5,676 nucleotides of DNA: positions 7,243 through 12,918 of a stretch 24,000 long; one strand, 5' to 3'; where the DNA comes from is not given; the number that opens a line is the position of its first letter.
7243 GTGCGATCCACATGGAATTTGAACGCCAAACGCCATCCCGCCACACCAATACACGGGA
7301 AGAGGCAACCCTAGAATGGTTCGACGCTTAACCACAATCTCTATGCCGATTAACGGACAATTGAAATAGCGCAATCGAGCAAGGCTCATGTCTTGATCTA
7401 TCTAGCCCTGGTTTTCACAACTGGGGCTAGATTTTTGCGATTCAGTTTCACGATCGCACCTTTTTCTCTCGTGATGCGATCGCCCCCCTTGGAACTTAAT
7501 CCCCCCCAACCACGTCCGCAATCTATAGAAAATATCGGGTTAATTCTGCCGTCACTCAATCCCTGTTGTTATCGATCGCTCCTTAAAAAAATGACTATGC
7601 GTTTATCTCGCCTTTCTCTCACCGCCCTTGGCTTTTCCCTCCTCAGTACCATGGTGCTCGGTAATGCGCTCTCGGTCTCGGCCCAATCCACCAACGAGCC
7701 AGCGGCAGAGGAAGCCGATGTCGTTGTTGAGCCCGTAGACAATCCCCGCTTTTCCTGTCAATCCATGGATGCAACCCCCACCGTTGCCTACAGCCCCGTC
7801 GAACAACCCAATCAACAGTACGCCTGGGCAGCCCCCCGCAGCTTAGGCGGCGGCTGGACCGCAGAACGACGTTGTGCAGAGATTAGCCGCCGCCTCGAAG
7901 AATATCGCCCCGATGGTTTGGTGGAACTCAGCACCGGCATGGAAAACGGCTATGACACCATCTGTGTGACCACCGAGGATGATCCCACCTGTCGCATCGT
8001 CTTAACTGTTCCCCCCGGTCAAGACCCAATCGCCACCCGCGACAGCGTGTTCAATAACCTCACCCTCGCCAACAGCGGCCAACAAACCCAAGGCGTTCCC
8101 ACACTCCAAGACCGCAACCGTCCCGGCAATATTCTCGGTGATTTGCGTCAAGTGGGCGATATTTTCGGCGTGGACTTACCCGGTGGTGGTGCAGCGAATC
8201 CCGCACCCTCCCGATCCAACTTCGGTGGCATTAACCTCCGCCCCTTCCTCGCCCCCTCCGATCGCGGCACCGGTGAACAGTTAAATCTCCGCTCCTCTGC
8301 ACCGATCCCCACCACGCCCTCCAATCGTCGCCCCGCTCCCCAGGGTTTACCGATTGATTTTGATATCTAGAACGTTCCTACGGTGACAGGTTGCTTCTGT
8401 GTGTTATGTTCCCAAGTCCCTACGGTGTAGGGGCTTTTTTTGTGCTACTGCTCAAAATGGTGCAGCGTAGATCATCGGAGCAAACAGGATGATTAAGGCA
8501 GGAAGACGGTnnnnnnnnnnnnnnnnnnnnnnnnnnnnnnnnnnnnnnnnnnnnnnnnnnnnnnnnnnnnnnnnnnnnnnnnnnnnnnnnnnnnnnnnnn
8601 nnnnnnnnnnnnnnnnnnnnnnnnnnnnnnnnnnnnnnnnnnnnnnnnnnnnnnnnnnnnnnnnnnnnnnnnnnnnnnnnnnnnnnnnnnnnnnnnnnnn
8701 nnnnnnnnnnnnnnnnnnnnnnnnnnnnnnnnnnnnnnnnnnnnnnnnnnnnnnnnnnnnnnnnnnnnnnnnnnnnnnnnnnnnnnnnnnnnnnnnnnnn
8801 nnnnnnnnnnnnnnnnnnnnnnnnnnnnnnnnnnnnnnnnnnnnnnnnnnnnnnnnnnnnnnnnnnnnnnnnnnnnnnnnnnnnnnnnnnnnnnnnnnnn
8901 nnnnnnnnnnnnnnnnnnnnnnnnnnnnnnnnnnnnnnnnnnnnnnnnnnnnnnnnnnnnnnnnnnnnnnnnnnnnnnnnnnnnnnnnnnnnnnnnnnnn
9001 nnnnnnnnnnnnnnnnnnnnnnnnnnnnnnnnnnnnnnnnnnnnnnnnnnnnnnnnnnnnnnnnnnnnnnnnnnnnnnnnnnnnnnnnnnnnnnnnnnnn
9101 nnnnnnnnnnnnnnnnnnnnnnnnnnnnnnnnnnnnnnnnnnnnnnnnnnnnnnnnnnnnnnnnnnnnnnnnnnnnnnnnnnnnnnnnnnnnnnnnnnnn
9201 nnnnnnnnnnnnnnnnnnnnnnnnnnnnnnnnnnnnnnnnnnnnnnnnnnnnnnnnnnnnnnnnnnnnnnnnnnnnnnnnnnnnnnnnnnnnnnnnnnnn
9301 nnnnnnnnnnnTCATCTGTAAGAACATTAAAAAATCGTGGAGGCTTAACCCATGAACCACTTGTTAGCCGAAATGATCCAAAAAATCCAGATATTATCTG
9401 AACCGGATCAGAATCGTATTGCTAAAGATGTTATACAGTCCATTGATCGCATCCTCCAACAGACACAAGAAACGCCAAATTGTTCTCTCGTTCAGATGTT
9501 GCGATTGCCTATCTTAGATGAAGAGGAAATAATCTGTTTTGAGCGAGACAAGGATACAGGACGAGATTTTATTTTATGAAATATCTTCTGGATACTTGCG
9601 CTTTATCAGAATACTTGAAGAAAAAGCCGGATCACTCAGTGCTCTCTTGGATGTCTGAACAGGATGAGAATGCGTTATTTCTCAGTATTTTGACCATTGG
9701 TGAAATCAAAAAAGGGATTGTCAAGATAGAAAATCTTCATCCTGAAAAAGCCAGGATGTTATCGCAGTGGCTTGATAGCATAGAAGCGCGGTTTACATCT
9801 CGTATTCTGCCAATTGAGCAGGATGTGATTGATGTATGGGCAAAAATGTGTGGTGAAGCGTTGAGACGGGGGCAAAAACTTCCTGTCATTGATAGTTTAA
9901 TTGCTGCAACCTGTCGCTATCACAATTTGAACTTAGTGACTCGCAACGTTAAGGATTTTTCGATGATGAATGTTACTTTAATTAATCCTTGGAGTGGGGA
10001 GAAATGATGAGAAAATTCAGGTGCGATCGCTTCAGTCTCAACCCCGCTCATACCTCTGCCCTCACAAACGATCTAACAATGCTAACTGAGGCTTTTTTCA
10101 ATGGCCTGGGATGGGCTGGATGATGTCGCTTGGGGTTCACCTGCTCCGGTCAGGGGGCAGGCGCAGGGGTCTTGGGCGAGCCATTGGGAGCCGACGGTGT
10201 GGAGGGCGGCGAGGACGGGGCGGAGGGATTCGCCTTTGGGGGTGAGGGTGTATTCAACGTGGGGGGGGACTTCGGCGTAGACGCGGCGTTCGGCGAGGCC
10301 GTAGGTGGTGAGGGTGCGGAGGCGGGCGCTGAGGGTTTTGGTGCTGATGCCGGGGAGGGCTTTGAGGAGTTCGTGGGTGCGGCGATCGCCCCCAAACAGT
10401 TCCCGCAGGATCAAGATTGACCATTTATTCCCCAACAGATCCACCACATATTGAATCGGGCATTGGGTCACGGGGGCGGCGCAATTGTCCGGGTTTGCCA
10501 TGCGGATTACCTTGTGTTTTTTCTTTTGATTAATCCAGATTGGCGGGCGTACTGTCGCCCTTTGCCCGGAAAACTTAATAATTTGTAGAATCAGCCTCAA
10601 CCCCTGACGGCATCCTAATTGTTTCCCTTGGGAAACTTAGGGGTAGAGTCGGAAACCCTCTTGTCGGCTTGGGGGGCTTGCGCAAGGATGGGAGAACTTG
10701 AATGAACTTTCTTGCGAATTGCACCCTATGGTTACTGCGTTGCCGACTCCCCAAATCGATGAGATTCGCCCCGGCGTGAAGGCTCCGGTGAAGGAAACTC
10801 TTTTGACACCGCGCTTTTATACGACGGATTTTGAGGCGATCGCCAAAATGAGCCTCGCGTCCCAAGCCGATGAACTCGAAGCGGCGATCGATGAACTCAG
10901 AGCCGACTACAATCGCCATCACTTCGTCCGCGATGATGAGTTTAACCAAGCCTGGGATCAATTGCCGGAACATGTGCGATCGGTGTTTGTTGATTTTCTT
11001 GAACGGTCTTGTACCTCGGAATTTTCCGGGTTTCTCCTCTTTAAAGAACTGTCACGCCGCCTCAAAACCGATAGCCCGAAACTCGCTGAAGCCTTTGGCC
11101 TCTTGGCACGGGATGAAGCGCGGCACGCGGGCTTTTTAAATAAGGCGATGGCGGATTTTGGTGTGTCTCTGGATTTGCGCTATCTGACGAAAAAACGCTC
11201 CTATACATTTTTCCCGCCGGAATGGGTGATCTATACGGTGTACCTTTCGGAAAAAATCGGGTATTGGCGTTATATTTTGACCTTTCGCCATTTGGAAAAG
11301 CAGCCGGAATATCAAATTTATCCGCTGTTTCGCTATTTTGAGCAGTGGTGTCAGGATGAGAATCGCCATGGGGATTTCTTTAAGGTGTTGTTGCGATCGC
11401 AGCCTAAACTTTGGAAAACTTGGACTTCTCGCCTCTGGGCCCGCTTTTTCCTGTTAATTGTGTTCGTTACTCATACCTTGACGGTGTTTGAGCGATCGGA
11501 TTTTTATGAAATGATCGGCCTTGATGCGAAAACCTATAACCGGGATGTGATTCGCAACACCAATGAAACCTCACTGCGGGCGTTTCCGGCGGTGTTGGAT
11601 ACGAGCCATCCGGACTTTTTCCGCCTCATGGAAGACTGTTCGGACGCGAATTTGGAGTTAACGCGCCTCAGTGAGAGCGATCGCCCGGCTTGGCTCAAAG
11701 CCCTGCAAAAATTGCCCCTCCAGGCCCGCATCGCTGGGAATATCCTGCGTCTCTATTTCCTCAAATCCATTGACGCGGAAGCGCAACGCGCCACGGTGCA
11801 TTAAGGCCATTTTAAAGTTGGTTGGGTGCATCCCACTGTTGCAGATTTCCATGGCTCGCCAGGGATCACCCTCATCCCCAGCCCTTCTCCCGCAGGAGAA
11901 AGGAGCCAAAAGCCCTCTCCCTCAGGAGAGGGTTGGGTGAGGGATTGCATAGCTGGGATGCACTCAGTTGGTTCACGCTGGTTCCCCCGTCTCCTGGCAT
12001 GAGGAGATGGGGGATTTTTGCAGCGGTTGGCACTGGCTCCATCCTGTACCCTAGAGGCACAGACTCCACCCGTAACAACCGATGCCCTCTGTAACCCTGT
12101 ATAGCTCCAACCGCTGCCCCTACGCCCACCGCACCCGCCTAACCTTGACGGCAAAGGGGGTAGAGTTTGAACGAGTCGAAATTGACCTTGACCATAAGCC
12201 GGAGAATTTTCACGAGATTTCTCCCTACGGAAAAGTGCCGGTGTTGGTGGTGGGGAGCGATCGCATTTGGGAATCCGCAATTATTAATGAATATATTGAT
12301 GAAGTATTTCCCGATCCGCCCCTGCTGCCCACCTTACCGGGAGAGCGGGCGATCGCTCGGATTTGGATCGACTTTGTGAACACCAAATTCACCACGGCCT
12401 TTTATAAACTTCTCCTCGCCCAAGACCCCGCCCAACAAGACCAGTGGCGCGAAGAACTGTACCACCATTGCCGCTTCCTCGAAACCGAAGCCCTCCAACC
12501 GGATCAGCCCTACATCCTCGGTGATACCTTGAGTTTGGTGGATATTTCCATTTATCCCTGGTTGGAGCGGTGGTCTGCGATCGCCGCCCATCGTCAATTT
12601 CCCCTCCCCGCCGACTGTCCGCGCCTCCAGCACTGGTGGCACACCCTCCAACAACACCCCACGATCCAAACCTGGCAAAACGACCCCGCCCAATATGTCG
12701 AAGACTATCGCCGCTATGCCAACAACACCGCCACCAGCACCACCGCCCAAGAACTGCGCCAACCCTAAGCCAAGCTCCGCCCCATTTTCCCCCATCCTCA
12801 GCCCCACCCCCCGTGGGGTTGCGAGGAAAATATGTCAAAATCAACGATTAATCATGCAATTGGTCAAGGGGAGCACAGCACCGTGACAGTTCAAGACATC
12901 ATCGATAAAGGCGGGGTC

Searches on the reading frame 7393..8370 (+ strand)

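Call 13: search_protein_families(library=pfam, proteins=[window:7393-8370:+], max_evalue=0.001)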
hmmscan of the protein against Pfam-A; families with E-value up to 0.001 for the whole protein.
window:7393-8370:+ (325 aa): 1 family
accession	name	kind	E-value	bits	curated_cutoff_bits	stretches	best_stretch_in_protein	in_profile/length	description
PF14218.11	COP23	-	1.6e-29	102.9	27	1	119-241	1-127/138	Circadian oscillating protein COP23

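Call 18: search_protein_families(library=ncbifam, proteins=[window:7393-8370:+], max_evalue=0.01)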
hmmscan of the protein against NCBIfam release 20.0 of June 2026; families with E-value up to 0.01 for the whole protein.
window:7393-8370:+ (325 aa): 0 families

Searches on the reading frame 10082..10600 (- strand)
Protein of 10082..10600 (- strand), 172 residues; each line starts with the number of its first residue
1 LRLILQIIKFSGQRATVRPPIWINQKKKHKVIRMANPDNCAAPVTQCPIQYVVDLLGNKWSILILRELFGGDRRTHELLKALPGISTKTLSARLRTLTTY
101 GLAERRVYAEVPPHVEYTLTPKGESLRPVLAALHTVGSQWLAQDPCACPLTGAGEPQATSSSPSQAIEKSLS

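Call 13: search_protein_families(library=pfam, proteins=[window:10082-10600:-], max_evalue=0.001)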
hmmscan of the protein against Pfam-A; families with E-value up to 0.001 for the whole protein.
window:10082-10600:- (172 aa): 1 family
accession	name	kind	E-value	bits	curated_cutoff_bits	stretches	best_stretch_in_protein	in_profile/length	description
PF01638.23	HxlR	-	3.8e-30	104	20.8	1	55-143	1-89/91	HxlR-like helix-turn-helix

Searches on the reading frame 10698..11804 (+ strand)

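Call 13: search_protein_families(library=pfam, proteins=[window:10698-11804:+], max_evalue=0.001)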
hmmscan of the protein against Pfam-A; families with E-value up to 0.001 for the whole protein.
window:10698-11804:+ (368 aa): 1 family
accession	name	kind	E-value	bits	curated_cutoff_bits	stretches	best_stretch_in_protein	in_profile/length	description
PF02915.23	Rubrerythrin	-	2.1e-39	135.5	22.8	1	99-231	1-136/137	Rubrerythrin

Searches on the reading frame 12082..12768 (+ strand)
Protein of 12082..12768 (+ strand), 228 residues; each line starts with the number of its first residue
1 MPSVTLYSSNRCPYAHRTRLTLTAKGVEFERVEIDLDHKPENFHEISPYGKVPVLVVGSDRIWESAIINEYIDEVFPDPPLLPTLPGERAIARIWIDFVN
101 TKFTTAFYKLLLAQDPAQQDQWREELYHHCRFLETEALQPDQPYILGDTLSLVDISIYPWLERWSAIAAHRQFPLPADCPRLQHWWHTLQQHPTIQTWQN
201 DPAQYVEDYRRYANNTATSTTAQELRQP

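Call 13: search_protein_families(library=pfam, proteins=[window:12082-12768:+], max_evalue=0.001)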
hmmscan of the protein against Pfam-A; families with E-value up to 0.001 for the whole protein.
window:12082-12768:+ (228 aa): 9 families
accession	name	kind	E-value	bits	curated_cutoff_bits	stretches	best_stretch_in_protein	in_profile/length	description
PF02798.26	GST_N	-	2e-18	66.9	20.9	1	3-74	2-76/76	Glutathione S-transferase, N-terminal domain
PF13409.12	GST_N_2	-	9.5e-18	65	25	1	12-74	2-69/70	Glutathione S-transferase, N-terminal domain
PF13417.12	GST_N_3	-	2.8e-17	63.3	22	1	6-80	1-75/75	Glutathione S-transferase, N-terminal domain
PF13410.11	GST_C_2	-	1.7e-11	44.5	24.9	1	117-185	2-66/69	Glutathione S-transferase, C-terminal domain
PF00462.30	Glutaredoxin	-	8.5e-09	35.9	22.9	1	4-60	1-58/60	Glutaredoxin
PF22441.2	CLIC-like_N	-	2.6e-07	31.2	23.5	1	11-77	18-84/86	CLIC-like N-terminal domain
PF14497.11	GST_C_3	-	3.3e-07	30.9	21.6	1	106-200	6-102/104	Glutathione S-transferase, C-terminal domain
PF00043.30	GST_C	-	5.3e-06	27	20.7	1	117-193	22-93/93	Glutathione S-transferase, C-terminal domain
PF17172.10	GST_N_4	-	0.00097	20.2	30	0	41-107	20-89/99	Glutathione S-transferase N-terminal domain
